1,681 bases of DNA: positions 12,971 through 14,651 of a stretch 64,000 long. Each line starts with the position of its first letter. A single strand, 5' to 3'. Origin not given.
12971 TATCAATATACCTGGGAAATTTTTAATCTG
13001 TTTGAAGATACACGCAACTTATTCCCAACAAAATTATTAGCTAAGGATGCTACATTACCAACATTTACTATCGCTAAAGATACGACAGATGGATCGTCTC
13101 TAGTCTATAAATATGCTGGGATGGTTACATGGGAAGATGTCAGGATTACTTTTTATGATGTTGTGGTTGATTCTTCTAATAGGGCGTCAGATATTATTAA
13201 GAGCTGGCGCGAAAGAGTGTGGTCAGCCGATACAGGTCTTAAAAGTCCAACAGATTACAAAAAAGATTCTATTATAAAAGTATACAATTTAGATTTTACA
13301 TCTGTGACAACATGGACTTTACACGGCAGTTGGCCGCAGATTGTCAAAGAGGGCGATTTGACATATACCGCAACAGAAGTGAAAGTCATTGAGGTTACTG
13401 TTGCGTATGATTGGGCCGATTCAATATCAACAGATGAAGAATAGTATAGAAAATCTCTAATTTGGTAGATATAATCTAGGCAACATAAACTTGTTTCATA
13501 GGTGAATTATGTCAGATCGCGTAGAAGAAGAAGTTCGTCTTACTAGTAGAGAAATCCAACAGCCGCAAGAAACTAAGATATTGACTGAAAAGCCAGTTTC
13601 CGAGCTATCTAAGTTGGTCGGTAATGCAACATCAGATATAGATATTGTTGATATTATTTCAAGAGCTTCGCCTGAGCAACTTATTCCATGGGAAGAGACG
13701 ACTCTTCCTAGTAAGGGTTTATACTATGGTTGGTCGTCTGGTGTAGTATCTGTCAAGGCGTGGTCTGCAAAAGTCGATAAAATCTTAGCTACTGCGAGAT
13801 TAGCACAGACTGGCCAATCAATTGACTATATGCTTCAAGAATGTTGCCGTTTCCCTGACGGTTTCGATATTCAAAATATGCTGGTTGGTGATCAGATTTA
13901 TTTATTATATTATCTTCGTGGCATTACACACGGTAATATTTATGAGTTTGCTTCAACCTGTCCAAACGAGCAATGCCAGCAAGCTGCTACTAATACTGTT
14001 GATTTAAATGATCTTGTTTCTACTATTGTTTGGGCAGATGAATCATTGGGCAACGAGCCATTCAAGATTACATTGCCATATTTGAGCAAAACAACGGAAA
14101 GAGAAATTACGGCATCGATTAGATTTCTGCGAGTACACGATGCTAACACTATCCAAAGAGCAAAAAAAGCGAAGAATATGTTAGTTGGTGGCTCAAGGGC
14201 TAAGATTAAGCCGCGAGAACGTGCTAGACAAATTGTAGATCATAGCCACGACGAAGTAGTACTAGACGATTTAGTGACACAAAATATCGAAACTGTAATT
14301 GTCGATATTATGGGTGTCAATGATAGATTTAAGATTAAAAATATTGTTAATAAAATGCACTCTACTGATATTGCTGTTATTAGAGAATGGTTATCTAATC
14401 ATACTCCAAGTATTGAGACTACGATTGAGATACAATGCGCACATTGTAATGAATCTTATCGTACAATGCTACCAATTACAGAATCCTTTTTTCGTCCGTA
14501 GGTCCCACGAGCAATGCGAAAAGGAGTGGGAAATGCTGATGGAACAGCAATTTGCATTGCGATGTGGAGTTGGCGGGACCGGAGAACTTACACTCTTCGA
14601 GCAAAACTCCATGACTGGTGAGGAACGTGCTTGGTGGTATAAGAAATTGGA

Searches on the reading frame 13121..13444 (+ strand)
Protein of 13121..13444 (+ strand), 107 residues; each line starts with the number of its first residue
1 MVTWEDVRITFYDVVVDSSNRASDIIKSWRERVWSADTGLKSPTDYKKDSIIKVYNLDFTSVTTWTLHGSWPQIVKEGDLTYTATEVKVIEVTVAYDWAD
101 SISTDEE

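Call 4: search_protein_families(library=pfam, proteins=[window:13121-13444:+], max_evalue=0.01)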
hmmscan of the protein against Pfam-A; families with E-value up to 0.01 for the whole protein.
window:13121-13444:+ (107 aa): 1 family
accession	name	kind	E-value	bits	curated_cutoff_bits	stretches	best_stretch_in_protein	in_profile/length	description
PF06841.18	Phage_T4_gp19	-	7.6e-09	35.9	28.2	1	8-97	47-131/134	T4-like virus tail tube protein gp19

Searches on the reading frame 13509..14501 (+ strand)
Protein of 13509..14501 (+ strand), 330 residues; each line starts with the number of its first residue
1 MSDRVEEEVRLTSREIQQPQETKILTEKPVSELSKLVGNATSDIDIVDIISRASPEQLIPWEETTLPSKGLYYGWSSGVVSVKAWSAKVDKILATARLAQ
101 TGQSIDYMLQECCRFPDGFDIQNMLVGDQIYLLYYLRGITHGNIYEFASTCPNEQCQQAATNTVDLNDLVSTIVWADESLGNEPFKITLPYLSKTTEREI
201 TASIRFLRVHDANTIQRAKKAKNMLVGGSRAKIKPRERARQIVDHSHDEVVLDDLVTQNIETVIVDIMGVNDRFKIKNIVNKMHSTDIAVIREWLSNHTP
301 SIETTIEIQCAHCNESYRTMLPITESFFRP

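Call 4: search_protein_families(library=pfam, proteins=[window:13509-14501:+], max_evalue=0.01)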
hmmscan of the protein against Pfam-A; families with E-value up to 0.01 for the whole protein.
window:13509-14501:+ (330 aa): 1 family
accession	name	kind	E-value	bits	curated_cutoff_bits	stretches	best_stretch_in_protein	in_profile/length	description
PF12322.14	T4_baseplate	-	2.6e-11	44.1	24.5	1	76-328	10-218/219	T4 bacteriophage base plate protein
